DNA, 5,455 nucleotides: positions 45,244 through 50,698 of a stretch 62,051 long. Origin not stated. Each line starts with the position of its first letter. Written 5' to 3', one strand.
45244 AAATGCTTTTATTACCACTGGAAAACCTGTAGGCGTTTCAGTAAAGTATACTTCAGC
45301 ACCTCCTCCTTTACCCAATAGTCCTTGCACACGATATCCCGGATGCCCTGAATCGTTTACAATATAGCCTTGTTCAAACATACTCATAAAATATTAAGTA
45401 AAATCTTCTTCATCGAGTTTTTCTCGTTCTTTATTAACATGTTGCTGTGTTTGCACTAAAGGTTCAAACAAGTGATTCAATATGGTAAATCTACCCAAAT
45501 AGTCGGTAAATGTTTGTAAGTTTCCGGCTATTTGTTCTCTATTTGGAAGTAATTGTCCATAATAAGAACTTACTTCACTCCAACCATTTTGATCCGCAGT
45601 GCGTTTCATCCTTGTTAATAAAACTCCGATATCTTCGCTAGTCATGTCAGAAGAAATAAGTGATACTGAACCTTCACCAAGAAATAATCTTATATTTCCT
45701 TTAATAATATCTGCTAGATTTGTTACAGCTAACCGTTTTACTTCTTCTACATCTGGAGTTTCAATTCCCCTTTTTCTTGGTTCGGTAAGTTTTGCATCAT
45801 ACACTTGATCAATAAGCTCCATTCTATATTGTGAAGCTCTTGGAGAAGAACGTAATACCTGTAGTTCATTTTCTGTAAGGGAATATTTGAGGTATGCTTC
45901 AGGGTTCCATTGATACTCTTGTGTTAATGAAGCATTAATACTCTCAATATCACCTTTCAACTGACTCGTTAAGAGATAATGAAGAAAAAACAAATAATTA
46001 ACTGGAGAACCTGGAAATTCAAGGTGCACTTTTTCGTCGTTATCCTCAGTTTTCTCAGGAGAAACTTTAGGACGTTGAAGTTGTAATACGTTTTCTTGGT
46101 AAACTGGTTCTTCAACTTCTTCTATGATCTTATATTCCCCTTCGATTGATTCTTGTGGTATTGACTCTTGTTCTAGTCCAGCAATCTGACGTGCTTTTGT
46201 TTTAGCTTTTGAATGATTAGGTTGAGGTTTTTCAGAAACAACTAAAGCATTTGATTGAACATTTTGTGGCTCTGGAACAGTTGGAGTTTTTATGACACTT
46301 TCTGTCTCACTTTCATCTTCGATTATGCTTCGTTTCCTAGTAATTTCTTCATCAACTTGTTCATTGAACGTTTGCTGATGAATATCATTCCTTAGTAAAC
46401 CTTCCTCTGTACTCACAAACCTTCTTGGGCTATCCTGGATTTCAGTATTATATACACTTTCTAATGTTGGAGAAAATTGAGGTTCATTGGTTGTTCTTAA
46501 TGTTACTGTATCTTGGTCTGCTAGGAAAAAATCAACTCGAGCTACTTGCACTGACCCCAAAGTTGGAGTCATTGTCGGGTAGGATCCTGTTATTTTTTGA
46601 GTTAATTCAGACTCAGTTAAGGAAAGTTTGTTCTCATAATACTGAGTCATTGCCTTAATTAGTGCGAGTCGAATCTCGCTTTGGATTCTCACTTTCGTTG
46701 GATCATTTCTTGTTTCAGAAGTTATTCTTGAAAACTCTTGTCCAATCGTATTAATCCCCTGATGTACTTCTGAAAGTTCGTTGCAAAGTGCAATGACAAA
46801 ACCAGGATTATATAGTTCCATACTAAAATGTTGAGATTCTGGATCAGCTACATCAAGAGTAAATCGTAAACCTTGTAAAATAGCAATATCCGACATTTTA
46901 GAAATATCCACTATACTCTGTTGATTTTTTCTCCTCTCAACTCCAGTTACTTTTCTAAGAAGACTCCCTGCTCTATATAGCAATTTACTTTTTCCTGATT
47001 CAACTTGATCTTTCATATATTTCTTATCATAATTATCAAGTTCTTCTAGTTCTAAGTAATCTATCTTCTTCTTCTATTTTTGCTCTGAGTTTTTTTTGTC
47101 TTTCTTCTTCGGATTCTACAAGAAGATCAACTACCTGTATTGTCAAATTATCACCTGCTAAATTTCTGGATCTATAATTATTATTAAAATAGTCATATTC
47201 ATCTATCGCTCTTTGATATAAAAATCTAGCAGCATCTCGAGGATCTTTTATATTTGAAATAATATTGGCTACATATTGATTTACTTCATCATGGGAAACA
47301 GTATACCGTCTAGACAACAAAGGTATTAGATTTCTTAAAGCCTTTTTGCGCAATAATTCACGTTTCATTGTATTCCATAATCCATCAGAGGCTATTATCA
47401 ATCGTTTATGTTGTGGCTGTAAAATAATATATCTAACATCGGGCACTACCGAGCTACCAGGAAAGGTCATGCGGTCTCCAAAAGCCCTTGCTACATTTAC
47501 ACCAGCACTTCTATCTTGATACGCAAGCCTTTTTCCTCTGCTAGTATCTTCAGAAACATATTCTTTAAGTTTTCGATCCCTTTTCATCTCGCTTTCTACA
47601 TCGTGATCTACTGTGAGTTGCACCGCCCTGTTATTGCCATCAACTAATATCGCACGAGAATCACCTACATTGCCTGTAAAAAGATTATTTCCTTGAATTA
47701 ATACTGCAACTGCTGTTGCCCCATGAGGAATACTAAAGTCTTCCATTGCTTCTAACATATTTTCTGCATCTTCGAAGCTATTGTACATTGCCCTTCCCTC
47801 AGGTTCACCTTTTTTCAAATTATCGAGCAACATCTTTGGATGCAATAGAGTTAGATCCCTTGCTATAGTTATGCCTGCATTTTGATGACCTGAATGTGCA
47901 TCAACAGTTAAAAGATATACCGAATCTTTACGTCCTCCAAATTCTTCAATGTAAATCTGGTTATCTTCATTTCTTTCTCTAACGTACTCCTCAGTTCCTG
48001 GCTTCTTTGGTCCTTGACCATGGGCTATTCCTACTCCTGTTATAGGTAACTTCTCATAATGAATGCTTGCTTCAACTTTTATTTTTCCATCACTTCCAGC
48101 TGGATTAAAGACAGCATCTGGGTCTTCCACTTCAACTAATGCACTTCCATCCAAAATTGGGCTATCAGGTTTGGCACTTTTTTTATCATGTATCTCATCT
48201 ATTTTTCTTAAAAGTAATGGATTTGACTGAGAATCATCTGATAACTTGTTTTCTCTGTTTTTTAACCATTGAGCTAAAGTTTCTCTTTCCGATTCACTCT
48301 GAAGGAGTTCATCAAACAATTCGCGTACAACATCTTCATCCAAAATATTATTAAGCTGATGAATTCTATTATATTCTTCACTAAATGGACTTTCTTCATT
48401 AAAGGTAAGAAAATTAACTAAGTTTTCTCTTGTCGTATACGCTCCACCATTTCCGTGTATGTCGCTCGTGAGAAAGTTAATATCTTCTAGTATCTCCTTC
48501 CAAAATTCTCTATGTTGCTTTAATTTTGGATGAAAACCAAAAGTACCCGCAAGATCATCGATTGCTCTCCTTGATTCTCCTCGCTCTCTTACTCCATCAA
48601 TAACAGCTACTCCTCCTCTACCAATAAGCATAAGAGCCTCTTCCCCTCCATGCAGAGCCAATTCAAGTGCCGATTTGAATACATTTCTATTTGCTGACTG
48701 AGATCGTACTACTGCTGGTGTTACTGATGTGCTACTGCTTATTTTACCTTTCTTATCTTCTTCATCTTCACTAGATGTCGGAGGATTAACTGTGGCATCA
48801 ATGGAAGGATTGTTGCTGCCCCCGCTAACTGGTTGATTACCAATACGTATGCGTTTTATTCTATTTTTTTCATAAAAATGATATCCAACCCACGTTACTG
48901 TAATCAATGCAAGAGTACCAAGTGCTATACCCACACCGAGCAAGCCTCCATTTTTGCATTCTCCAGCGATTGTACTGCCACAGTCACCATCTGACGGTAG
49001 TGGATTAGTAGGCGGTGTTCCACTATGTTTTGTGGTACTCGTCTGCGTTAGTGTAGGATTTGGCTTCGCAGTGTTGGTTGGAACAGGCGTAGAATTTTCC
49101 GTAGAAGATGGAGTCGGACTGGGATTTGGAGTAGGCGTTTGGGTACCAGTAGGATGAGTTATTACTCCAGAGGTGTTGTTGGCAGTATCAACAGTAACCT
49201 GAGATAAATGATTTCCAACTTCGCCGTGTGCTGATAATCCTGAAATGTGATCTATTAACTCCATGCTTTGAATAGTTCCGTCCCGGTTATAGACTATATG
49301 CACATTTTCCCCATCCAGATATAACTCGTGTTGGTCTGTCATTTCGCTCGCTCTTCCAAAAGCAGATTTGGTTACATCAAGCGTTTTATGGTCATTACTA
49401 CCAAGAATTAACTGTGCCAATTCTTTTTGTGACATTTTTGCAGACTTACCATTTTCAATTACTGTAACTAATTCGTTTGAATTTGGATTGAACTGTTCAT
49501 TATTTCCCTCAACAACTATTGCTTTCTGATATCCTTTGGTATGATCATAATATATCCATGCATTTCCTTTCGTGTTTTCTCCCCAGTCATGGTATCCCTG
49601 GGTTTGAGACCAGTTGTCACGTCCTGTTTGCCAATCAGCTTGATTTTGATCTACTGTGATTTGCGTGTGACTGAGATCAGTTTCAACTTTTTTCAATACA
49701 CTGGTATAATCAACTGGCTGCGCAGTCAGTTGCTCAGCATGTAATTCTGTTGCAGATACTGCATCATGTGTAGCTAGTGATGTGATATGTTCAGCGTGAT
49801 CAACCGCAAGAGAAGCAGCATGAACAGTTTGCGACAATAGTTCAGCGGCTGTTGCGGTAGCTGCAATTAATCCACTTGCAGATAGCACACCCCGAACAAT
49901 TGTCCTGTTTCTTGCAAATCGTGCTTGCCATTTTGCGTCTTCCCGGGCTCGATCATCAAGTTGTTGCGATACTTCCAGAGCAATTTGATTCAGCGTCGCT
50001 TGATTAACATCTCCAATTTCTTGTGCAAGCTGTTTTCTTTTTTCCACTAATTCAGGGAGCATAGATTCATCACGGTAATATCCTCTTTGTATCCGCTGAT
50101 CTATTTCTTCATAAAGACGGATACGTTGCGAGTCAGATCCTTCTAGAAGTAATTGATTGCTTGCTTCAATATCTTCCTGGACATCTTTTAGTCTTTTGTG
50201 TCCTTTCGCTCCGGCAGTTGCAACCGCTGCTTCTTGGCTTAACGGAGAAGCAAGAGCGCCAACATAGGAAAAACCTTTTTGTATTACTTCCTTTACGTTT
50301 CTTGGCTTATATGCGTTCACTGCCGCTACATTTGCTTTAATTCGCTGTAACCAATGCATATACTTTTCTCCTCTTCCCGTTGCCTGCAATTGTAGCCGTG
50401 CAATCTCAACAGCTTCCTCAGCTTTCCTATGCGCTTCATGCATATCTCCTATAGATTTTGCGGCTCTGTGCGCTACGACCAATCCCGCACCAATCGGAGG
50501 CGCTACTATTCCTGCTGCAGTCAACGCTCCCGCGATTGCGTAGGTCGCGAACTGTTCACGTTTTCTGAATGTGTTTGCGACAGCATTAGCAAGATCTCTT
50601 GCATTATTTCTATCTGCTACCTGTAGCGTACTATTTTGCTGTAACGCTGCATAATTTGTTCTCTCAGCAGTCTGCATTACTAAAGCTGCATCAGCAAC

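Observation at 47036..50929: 1297-aa PP2C with a receptor-like architecture and a Pro/Thr-rich juxtamembrane linker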

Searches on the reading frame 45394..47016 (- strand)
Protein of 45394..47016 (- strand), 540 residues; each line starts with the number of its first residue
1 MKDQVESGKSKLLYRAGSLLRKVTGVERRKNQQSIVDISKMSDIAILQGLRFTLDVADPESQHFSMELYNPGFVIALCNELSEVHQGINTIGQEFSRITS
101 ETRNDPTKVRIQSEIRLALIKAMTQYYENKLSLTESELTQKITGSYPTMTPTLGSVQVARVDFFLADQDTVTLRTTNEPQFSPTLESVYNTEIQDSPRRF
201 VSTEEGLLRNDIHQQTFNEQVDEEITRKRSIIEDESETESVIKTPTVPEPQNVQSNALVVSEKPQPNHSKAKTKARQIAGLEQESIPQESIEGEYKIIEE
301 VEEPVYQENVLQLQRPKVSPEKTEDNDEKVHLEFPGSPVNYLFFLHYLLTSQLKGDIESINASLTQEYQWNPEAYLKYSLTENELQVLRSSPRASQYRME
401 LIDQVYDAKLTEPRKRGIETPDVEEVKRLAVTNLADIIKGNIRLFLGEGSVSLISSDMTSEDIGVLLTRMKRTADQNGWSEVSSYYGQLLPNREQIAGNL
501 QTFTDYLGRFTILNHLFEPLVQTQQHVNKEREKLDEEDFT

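Call 4: search_protein_families(library=pfam, proteins=[window:45394-47016:-], max_evalue=0.01)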
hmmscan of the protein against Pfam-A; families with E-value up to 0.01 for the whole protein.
window:45394-47016:- (540 aa): 0 families

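Call 12: search_protein_families(library=ncbifam, proteins=[window:45394-47016:-], max_evalue=0.1)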
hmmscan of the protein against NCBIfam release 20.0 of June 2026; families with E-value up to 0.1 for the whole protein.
window:45394-47016:- (540 aa): 1 family
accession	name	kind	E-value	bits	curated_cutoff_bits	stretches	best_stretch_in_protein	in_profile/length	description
NF006145.0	PRK08295.1-2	equivalog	0.027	13.8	212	0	229-301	11-77/213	RNA polymerase sporulation sigma factor SigH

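Call 18: search_protein_families(library=phrogs, proteins=[window:45394-47016:-], max_evalue=0.01)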
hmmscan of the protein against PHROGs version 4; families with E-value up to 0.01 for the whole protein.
window:45394-47016:- (540 aa): 0 families

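Call 19: search_protein_families(library=padloc, proteins=[window:45394-47016:-], max_evalue=0.01)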
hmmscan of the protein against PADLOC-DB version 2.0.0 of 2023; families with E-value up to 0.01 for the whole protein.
window:45394-47016:- (540 aa): 0 families

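Call 70: search_solved_structures(query=window:45394-47016:-, max_evalue=10)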
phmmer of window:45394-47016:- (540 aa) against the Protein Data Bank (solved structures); distinct sequences matched with E-value up to 10: 8.
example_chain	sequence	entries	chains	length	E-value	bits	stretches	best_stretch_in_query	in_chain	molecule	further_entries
4eec_A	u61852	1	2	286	0.2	13.8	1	397-450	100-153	StaL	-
2ov8_A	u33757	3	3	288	0.2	13.8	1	397-450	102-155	StaL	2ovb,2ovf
5w2l_A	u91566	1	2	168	0.24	13.6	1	319-346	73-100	CST complex subunit CTC1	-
2v33_A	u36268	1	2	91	1.7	10.8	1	29-80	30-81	E1 ENVELOPE GLYCOPROTEIN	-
8d0b_A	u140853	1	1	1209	2.5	10.2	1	319-346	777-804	CST complex subunit CTC1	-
8d0k_A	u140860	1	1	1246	2.6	10.2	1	319-346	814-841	CST complex subunit CTC1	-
7u5c_E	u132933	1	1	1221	2.6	10.2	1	319-346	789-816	CST complex subunit CTC1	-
6w6w_A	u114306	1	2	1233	2.6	10.1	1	319-346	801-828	CST complex subunit CTC1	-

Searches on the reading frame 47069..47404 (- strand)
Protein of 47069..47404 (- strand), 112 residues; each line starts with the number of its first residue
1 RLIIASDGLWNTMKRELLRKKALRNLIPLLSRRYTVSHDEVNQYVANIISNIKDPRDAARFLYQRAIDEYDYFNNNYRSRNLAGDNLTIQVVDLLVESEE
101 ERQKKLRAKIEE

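Call 84: search_solved_structures(query=window:47069-47404:-, max_evalue=10, show_alignments=3)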
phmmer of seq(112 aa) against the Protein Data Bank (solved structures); distinct sequences matched with E-value up to 10: 5.
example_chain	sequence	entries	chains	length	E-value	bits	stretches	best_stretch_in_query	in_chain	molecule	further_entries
4czu_A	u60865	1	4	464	0.039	17.4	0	47-102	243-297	CBL-INTERACTING SERINE/THREONINE-PROTEIN KINASE 23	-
4czt_A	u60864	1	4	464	0.039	17.4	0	47-102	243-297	CBL-INTERACTING SERINE/THREONINE-PROTEIN KINASE 23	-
8yns_N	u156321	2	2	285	0.37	14.3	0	31-75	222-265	Glue molecule 4-9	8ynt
5o0w_E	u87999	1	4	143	1.1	12.7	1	30-78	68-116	Nb474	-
9gv3_E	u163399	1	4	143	1.4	12.4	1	30-78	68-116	Nb474 mutant R53A,D125A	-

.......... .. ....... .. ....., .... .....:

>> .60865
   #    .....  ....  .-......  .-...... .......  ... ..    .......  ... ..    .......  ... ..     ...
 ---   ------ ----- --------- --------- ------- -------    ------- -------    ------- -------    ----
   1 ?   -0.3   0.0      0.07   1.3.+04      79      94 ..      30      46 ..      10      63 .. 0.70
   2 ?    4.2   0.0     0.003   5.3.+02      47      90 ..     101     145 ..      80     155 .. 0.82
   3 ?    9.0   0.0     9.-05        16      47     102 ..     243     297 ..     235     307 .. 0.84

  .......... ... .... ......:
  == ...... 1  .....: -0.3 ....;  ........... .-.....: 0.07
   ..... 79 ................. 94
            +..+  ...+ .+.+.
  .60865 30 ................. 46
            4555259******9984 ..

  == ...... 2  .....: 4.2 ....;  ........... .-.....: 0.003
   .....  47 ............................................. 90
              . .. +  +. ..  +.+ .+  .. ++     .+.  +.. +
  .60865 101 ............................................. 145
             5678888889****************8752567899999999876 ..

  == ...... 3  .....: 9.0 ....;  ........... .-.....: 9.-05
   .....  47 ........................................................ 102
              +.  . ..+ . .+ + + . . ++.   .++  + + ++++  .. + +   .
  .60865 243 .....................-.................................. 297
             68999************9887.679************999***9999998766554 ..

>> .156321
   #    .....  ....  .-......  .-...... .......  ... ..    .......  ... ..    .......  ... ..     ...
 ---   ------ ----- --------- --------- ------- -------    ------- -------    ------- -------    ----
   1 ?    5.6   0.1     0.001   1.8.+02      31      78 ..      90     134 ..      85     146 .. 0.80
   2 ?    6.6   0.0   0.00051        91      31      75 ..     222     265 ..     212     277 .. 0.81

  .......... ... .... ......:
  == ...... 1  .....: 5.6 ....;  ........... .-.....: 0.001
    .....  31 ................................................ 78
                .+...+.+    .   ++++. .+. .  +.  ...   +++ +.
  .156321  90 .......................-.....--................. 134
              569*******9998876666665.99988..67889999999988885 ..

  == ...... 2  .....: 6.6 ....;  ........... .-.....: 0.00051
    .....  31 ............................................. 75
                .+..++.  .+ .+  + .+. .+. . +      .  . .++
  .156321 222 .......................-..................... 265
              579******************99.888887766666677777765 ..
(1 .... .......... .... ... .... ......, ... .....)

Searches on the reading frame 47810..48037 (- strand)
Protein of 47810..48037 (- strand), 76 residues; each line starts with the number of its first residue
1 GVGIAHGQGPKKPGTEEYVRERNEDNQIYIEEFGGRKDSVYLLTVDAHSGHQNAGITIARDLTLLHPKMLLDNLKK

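Call 83: search_solved_structures(query=window:47810-48037:-, max_evalue=10, show_alignments=3)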
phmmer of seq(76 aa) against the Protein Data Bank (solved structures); distinct sequences matched with E-value up to 10: 2.
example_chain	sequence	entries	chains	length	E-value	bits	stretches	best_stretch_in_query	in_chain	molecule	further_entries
8hif_y5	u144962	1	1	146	0.057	17.1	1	10-55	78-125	VP59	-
9spz_B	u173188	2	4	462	0.69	13.7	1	12-64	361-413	Nitrogenase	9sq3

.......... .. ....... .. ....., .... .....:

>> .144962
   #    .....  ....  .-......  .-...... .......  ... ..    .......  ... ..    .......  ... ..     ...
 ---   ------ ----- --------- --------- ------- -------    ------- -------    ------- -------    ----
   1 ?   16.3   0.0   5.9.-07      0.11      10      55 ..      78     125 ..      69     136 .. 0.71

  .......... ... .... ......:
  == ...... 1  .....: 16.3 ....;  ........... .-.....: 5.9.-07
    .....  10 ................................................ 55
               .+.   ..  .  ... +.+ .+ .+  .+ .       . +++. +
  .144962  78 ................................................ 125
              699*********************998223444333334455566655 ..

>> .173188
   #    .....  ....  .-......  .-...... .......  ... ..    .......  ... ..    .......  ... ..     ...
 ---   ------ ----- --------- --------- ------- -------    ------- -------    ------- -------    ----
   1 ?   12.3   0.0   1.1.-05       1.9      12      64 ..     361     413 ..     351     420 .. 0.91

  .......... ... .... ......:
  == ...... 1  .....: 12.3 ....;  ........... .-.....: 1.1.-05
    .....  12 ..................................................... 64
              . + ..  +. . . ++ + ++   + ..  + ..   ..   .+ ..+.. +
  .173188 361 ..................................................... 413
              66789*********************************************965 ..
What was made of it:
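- Tried and rejected: Two short-fragment PDB searches meant to display the PP2C motifs were uninformative (calls 83, 84).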

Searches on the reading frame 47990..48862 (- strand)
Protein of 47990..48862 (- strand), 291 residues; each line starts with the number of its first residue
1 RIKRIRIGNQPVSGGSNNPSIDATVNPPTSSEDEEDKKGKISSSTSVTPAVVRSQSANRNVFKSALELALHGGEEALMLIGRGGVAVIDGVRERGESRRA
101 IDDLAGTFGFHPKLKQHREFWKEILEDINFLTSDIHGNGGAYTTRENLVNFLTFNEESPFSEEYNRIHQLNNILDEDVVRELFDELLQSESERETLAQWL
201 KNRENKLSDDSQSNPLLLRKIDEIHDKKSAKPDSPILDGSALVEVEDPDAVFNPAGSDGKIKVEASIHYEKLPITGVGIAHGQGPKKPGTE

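Call 10: find_homologous_proteins(query=window:47990-48862:-, max_evalue=0.01)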
Query window:47990-48862:-: 2521 candidates shared short words with the query, none scored E <= 0.01.
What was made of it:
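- Tried and rejected: Res 690-980 returned nothing (call 10).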

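Call 69: search_solved_structures(query=window:47990-48862:-, max_evalue=10)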
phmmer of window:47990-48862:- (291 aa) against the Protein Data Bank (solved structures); distinct sequences matched with E-value up to 10: 9.
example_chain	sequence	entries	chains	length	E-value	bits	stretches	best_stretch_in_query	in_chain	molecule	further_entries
8at2_C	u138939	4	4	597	0.16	14.7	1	108-225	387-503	HAUS augmin-like complex subunit 3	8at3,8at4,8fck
5ne4_4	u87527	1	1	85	0.36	13.4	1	6-44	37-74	O PanAsia VP4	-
7dss_4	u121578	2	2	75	0.63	12.7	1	6-44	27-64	VP4 of O-type FMDV capsid | VP4 of O type FMDV capsid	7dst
5ned_D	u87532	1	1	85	0.69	12.5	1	6-44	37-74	O PanAsia VP4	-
9vep_A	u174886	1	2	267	0.75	12.4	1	77-141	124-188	Inositol-1-monophosphatase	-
1bbt_4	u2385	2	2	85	0.76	12.4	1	6-44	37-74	FOOT-AND-MOUTH DISEASE VIRUS (SUBUNIT VP4) | PROTEIN (GENOME POLYPROTEIN)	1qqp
7enp_4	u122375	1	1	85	0.77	12.4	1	6-44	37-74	VP4 of O type FMDV capsid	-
9p0p_A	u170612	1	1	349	1.4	11.5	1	151-197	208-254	Ribosomal RNA large subunit methyltransferase Cfr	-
9w4d_A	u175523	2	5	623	2.3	10.8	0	181-245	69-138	fusion protein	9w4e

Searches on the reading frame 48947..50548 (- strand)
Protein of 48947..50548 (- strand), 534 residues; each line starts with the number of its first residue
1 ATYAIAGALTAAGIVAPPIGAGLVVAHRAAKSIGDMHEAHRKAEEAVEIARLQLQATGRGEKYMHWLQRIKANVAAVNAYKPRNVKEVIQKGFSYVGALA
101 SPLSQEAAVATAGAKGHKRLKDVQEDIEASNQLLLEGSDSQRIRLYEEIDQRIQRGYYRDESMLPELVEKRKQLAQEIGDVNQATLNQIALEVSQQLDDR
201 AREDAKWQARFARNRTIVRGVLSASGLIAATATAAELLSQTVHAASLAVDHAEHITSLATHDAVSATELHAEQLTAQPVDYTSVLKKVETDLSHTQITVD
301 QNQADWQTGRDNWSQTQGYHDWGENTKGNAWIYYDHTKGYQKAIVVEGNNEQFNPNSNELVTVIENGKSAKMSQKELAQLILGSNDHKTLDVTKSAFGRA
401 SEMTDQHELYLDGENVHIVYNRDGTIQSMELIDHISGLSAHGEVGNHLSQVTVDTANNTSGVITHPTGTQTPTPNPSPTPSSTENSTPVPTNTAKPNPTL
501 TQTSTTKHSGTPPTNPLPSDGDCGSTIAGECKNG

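Call 22: predict_structure(protein=window:48947-50548:-)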
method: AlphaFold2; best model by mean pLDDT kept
length: 534 residues; sequences in the alignment: 1
mean_pLDDT: 40.4   pTM: 0.21
mean pLDDT of the five models: 40.4, 40.3, 36.9, 34.4, 34.0
residues with pLDDT >= 90: 0; 70-90: 0; 50-70: 92; < 50: 442
segments of 3 or more residues with pLDDT < 50: 1-18, 28-34, 72-74, 76-134, 139-141, 151-167, 193-197, 199-351, 364-369, 382-497, 499-511, 513-534
pLDDT, mean of each block of 10 residues (from residue 1): 39 45 50 49 57 55 52 46 39 35 34 38 43 48 52 47 49 51 51 48 45 38 32 34 36 36 33 34 35 26 29 34 36 40 45 56 46 60 37 27 41 43 42 33 30 28 28 39 37 37 30 39 35 34
secondary structure, 60 per line:
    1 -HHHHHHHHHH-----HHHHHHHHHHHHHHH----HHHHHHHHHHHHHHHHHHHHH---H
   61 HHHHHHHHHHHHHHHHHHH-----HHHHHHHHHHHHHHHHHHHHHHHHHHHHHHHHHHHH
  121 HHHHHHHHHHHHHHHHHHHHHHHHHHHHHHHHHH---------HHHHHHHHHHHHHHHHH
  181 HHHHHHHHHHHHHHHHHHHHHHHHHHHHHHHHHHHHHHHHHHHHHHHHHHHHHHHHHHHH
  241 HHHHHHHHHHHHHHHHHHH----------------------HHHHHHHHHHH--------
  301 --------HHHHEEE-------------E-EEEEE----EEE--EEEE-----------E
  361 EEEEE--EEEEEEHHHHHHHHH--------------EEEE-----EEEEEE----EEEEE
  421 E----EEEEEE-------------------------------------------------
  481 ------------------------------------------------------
elements in order: H2-11 H17-31 H36-56 H60-79 H85-154 H164-259 H282-292 H309-312 E313-315 E331-335 E340-342 E345-348 E360-365 E368-373 H374-382 E397-400 E406-411 E416-421 E426-431
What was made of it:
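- Tried and rejected: Single-sequence AF2 of res 128-661 gave pLDDT 40 (call 22).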
